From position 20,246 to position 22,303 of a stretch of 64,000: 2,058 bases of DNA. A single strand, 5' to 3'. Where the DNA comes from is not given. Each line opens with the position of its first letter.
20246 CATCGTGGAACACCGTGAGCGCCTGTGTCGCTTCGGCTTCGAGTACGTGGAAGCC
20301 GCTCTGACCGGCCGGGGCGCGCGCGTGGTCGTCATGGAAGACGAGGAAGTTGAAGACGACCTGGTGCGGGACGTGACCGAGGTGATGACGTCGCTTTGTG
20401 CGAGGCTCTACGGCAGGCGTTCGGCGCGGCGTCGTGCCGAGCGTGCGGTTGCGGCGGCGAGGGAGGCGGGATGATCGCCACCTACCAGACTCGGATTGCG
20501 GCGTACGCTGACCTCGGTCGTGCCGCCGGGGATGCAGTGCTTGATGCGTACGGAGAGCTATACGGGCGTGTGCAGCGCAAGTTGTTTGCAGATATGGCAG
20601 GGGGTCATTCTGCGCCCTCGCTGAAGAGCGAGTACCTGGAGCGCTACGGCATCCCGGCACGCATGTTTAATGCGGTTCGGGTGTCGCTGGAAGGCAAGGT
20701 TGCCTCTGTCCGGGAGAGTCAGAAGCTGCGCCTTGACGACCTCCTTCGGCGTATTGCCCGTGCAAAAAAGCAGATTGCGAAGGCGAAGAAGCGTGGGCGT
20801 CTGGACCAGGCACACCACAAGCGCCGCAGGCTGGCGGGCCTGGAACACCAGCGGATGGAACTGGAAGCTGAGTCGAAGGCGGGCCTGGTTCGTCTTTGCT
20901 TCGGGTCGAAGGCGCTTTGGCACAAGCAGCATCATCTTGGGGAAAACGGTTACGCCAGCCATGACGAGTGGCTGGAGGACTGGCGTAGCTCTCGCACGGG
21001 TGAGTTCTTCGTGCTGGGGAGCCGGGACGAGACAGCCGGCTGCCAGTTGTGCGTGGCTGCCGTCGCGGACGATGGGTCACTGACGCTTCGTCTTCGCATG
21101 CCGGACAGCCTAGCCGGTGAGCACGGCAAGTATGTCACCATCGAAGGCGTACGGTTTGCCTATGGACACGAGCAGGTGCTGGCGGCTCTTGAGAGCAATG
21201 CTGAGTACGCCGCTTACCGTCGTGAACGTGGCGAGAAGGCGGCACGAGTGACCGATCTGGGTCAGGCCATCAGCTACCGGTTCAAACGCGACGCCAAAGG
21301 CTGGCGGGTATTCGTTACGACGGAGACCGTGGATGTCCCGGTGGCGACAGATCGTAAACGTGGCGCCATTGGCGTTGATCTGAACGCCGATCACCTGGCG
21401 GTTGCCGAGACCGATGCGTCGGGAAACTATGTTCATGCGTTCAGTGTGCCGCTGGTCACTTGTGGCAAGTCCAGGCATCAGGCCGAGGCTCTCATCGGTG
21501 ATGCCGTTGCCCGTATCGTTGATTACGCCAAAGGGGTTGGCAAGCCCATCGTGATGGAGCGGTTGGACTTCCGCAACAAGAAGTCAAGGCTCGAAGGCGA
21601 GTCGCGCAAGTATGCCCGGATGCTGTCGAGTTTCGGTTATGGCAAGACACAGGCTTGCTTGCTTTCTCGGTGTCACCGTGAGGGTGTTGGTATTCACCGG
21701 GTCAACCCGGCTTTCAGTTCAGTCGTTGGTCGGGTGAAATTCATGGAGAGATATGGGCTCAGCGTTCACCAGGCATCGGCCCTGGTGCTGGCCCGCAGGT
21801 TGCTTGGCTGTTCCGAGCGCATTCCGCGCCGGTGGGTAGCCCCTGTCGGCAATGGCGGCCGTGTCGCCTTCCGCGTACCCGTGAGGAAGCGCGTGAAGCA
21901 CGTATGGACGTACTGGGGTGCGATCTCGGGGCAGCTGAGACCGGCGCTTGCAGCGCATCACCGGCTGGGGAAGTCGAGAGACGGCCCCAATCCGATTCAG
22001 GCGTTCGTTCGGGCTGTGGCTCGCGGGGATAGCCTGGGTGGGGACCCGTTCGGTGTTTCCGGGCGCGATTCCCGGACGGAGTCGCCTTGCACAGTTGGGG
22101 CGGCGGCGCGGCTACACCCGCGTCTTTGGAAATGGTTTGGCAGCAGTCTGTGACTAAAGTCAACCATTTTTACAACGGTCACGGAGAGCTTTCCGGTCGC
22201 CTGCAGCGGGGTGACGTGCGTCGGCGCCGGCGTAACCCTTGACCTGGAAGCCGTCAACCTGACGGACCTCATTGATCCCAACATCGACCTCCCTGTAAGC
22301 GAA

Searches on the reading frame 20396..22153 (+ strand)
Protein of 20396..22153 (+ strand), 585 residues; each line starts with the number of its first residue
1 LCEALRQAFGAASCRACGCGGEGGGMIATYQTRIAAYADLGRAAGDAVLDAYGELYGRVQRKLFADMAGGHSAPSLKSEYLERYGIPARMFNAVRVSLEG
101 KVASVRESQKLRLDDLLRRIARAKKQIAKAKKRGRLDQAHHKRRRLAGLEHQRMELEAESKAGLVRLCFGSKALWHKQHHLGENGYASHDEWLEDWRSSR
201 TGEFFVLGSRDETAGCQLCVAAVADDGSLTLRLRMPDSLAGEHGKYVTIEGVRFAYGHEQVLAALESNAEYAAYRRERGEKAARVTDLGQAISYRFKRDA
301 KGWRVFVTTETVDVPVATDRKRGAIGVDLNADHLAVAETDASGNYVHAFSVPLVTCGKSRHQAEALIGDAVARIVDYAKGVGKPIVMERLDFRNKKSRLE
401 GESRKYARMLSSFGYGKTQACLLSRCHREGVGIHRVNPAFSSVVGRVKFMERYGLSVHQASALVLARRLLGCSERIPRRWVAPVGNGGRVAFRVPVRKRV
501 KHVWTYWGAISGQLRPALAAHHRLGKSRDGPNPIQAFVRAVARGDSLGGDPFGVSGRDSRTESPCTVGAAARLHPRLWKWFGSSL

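Call 9: search_protein_families(library=pfam, proteins=[window:20396-22153:+], max_evalue=1)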
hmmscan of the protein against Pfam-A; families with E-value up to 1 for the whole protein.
window:20396-22153:+ (585 aa): 1 family
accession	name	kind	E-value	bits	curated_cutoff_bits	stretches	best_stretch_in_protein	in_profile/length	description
PF19135.5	DUF5818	-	0.051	13.6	27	1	225-254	16-44/57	Protein of unknown function (DUF5818)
